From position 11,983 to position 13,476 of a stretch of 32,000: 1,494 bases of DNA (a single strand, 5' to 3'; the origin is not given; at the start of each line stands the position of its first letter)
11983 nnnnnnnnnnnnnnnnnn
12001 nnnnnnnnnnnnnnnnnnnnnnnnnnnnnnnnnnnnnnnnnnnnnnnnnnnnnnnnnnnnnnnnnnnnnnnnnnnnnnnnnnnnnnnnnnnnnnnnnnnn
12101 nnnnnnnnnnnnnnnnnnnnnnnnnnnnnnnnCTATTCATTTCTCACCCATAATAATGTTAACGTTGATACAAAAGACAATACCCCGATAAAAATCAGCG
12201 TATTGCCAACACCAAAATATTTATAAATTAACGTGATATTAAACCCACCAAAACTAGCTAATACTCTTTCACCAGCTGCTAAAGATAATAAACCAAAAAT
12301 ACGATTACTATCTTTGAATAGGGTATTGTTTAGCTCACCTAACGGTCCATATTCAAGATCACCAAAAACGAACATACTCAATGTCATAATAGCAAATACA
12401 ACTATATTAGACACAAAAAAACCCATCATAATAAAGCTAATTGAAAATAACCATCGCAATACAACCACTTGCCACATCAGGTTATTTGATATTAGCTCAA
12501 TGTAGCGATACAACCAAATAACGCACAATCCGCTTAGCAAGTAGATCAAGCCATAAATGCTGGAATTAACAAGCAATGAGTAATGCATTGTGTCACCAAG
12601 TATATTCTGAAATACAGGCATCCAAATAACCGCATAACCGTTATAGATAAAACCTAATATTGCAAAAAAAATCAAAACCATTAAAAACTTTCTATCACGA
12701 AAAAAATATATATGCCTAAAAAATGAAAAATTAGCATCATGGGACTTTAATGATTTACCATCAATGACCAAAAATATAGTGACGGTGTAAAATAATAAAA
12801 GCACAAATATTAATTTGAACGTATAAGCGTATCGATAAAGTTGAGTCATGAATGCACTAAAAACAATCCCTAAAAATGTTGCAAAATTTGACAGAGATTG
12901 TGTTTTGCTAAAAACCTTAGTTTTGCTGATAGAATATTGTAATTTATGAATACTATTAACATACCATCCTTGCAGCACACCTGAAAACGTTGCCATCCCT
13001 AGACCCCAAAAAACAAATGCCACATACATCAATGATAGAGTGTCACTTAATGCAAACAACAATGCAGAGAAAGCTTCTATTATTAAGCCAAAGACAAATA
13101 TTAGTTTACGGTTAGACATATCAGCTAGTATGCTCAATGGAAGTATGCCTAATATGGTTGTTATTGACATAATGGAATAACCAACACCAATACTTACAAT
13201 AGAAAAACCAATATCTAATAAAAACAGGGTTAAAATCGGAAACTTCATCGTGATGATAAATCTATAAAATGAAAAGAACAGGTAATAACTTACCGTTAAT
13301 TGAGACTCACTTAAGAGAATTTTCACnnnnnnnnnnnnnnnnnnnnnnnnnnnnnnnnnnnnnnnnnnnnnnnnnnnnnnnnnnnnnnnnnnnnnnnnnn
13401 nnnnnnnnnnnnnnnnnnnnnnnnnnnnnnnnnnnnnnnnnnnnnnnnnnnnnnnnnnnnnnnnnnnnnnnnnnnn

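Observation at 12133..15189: Compact cassette of small ORF, radical SAM enzyme and MFS exporter: candidate uncharacterised modified-peptide (RiPP-like) system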

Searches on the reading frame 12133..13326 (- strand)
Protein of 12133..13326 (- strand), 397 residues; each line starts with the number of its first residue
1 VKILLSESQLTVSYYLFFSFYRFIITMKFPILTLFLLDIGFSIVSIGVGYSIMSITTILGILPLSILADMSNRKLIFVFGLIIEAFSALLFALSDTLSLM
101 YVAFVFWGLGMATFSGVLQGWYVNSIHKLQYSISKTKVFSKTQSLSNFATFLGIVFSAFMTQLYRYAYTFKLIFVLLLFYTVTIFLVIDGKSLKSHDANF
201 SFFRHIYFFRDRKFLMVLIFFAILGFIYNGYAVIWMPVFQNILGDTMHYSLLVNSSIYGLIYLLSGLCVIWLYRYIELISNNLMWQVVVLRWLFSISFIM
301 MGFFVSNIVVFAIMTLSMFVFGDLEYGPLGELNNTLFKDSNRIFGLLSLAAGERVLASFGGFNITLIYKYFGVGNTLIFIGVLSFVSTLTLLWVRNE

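Call 3: search_protein_families(library=pfam, proteins=[window:12133-13326:-], max_evalue=1)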
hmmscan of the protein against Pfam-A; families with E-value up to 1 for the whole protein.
window:12133-13326:- (397 aa): 1 family
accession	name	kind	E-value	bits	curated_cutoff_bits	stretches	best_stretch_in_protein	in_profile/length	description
PF07690.21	MFS_1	-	2.3e-15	56.8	33.4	1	19-321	6-308/347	Major Facilitator Superfamily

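Call 4: search_protein_families(library=ncbifam, proteins=[window:12133-13326:-], max_evalue=1)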
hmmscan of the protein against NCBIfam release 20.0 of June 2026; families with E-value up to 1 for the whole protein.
window:12133-13326:- (397 aa): 1 family
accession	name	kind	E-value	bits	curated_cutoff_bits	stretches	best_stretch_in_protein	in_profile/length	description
TIGR00880.1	2_A_01_02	superfamily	1.1e-08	35.3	131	1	63-188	16-138/141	multidrug resistance protein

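Call 71: search_protein_families(library=padloc, proteins=[window:12133-13326:-], max_evalue=0.001)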
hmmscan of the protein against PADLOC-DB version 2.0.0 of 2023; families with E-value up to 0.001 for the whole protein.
window:12133-13326:- (397 aa): 0 families
